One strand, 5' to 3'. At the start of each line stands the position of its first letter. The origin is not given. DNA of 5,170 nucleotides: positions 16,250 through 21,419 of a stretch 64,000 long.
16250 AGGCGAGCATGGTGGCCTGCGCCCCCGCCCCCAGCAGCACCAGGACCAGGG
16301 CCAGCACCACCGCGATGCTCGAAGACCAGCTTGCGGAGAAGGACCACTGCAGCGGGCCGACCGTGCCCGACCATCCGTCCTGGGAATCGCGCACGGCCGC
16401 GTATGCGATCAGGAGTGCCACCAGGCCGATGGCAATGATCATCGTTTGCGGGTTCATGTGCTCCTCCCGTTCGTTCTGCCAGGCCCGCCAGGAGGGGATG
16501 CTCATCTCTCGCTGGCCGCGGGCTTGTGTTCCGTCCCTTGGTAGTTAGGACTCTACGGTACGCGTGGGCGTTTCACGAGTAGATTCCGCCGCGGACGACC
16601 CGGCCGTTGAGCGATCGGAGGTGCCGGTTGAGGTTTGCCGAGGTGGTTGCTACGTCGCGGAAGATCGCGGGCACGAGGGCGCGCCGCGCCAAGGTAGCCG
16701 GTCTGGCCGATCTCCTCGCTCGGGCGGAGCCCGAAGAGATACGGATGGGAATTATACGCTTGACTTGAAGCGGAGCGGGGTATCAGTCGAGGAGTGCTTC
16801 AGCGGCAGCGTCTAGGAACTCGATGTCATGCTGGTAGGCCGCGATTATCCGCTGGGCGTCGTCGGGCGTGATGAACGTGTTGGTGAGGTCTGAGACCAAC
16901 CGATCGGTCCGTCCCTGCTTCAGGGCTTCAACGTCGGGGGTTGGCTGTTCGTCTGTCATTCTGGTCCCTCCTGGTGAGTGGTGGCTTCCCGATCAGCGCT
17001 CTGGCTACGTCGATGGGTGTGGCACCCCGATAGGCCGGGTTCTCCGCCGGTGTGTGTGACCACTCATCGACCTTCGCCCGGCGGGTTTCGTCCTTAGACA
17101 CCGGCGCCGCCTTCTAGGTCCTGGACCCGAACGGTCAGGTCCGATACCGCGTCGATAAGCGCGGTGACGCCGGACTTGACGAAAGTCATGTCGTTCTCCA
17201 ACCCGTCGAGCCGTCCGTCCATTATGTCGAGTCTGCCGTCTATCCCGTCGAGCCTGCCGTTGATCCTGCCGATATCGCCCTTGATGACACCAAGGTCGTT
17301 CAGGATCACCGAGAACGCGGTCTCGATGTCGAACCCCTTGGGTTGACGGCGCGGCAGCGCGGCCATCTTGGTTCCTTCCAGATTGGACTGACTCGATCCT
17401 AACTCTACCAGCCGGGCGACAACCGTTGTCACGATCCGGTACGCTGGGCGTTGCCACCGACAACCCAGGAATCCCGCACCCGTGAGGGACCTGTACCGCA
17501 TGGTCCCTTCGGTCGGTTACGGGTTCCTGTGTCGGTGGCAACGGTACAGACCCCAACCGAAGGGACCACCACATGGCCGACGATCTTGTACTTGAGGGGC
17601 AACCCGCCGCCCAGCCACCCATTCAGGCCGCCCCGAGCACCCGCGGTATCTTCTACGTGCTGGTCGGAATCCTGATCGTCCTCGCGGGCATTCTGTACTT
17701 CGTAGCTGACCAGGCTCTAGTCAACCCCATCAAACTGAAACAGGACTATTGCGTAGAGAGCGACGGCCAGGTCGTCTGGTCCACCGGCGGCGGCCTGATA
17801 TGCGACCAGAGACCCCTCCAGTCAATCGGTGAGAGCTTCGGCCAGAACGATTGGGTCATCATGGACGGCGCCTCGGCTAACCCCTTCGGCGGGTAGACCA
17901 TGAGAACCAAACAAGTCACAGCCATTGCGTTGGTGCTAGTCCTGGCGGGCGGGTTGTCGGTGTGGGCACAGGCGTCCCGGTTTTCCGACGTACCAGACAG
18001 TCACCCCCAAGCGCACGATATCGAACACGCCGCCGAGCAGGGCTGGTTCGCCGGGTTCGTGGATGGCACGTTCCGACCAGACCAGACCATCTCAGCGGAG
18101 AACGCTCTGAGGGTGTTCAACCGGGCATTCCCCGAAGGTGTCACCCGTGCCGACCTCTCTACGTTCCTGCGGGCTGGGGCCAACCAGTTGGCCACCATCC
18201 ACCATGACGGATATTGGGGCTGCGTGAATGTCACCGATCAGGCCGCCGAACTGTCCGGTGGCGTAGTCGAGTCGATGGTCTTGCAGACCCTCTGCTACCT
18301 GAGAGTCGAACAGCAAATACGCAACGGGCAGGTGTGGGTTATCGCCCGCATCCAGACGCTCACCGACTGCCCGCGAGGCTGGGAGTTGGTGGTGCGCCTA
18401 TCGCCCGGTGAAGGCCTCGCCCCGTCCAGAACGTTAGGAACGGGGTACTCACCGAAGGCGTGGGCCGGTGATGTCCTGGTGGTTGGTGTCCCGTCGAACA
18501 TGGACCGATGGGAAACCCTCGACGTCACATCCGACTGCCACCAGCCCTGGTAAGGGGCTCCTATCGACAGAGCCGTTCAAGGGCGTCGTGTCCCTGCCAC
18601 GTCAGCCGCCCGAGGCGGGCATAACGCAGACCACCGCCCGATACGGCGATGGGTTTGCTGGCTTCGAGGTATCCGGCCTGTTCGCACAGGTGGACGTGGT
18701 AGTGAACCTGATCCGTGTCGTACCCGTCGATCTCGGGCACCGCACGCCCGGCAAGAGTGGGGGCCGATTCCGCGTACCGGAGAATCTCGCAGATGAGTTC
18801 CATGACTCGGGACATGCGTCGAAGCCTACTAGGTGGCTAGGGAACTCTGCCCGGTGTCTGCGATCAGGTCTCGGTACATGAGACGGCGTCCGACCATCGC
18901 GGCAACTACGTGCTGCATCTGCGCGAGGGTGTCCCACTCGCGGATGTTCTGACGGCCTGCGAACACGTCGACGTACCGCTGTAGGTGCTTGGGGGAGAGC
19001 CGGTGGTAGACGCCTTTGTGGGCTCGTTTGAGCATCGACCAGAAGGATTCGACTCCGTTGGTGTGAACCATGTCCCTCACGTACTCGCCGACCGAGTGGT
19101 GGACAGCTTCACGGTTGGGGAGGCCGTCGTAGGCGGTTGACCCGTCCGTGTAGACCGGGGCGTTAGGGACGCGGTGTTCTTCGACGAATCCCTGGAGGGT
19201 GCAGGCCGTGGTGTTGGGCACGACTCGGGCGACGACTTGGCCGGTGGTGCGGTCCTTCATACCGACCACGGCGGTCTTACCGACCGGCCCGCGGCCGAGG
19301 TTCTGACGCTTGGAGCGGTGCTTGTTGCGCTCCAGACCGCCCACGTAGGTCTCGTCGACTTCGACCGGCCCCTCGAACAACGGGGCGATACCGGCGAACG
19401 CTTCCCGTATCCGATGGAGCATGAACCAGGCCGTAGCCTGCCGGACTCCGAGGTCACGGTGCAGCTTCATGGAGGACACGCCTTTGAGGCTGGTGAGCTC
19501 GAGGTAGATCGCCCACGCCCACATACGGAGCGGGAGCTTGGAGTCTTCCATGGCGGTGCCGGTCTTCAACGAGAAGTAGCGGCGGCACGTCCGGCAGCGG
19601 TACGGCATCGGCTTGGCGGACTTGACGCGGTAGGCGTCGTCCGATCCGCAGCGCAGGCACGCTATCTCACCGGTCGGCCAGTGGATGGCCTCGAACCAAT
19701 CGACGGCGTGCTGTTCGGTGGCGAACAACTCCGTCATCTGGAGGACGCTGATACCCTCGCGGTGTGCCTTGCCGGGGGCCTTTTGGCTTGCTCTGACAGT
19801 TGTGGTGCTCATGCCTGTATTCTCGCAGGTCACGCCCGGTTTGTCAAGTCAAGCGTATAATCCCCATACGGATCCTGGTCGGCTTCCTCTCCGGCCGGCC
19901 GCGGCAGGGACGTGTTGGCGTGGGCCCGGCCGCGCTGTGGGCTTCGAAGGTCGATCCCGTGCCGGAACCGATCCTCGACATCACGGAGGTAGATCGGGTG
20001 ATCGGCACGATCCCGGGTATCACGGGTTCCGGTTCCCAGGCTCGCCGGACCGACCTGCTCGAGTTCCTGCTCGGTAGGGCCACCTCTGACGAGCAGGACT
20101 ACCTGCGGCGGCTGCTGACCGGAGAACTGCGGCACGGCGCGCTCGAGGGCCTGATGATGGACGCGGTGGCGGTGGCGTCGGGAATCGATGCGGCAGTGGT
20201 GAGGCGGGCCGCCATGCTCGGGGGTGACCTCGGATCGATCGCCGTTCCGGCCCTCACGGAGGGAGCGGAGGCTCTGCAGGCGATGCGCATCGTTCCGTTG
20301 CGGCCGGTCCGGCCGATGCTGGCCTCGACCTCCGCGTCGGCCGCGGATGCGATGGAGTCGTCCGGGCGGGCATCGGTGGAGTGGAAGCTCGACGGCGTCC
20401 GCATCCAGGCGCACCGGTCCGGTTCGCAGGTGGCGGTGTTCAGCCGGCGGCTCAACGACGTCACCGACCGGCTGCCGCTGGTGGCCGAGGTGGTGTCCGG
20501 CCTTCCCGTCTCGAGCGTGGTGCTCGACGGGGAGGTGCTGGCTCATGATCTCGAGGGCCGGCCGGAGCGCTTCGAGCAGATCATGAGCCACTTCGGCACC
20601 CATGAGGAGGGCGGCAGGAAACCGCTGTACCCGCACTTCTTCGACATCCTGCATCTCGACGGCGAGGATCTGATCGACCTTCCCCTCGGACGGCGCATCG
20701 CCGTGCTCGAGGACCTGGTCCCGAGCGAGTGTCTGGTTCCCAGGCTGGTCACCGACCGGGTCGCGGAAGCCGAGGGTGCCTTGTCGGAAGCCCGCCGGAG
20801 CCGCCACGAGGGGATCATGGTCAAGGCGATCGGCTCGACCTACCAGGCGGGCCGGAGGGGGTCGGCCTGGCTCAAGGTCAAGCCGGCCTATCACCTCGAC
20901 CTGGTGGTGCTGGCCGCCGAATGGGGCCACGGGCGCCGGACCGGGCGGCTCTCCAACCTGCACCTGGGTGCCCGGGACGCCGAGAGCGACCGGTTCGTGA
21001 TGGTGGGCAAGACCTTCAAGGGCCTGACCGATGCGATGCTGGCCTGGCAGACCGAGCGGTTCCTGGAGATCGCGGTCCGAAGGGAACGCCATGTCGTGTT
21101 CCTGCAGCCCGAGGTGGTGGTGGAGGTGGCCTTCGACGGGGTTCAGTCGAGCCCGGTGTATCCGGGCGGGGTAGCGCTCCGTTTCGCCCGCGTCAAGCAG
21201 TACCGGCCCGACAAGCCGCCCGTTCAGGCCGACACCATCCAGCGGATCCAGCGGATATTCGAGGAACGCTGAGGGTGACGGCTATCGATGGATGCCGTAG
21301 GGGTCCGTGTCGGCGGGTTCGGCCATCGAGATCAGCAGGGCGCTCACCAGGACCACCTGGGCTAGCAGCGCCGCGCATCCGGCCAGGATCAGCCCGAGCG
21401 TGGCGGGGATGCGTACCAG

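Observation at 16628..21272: Precise IS1595-family insertion splits a LigB-like ATP-dependent DNA ligase gene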

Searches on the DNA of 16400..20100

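Call 42: search_rna_families(source=window, start=16400, end=20100, threshold=evalue, max_evalue=1)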
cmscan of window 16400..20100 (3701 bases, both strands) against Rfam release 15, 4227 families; matches with E-value up to 1: 0.
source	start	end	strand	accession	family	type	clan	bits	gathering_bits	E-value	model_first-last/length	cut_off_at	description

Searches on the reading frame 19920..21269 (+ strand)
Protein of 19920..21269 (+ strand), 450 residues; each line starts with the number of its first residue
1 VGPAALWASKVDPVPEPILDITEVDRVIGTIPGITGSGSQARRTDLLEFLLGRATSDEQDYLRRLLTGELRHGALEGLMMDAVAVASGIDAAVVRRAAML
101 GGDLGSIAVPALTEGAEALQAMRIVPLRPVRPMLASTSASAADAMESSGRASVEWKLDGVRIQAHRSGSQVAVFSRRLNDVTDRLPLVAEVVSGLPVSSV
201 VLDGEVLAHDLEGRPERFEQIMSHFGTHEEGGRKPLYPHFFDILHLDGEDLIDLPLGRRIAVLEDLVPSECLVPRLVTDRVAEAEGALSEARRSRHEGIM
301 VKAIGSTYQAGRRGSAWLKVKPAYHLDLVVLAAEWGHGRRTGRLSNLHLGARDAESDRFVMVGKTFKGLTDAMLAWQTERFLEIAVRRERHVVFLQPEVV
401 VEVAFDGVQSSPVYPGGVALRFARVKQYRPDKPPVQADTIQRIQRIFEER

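Call 23: list_cluster_members(proteins=[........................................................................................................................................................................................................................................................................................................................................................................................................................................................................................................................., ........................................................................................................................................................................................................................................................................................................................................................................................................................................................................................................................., window:19920-21269:+, window:19920-21269:+])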
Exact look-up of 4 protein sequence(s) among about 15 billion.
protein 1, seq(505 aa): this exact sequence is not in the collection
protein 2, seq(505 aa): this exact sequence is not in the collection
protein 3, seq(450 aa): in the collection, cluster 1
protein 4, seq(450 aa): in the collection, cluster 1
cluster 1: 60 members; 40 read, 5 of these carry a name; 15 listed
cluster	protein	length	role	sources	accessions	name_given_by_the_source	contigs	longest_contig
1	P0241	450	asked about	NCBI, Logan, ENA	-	-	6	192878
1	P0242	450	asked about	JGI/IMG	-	-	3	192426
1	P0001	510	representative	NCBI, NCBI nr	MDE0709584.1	MAG: ATP-dependent DNA ligase [bacterium] | ATP-dependent DNA ligase [bacterium]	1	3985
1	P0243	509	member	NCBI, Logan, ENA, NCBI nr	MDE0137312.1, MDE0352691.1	MAG: ATP-dependent DNA ligase [bacterium] | ATP-dependent DNA ligase [bacterium]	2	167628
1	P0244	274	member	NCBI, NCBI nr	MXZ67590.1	MAG: ATP-dependent DNA ligase, partial [Acidimicrobiia bacterium] | ATP-dependent DNA ligase [Acidimicrobiia bacterium]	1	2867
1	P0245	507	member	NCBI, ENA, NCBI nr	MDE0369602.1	MAG: ATP-dependent DNA ligase [bacterium] | ATP-dependent DNA ligase [bacterium]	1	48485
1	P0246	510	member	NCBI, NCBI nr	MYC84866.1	MAG: ATP-dependent DNA ligase [Acidimicrobiia bacterium] | ATP-dependent DNA ligase [Acidimicrobiia bacterium]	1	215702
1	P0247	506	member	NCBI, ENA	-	-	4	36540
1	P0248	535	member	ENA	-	-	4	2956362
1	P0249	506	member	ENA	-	-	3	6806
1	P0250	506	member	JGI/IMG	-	-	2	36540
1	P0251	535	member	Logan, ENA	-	-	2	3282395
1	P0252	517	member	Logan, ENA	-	-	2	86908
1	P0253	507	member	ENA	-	-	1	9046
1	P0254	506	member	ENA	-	-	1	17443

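Call 26: find_encoding_contigs(protein=P0245, flank=6000, max_places=4)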
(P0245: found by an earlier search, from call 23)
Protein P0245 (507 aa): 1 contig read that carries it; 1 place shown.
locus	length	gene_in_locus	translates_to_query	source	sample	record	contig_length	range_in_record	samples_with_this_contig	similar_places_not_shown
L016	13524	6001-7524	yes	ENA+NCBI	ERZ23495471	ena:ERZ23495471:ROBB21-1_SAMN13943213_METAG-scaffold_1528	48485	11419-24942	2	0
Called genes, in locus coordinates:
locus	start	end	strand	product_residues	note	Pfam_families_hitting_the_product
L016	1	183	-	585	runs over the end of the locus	PF02771:Acyl-CoA_dh_N, PF02770:Acyl-CoA_dh_M, PF00441:Acyl-CoA_dh_1, PF22924:ACOX_C_alpha1, PF08028:Acyl-CoA_dh_2 (weak), PF12806:Acyl-CoA_dh_C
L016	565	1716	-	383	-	PF01053:Cys_Met_Meta_PP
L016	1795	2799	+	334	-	PF05544:Pro_racemase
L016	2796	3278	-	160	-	PF08768:THAP4_heme-bd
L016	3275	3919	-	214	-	PF01625:PMSR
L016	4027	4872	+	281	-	PF00296:Bac_luciferase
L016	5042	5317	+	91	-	-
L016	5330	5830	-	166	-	-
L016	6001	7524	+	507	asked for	PF04675:DNA_ligase_A_N, PF01068:DNA_ligase_A_M, PF04679:DNA_ligase_A_C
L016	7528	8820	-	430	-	PF07690:MFS_1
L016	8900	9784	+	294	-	PF00274:Glycolytic (weak)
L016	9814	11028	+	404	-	PF02515:CoA_transf_3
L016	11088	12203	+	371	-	PF01571:GCV_T, PF08669:GCV_T_C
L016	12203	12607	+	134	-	PF01597:GCV_H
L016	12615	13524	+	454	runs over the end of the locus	PF02347:GDC-P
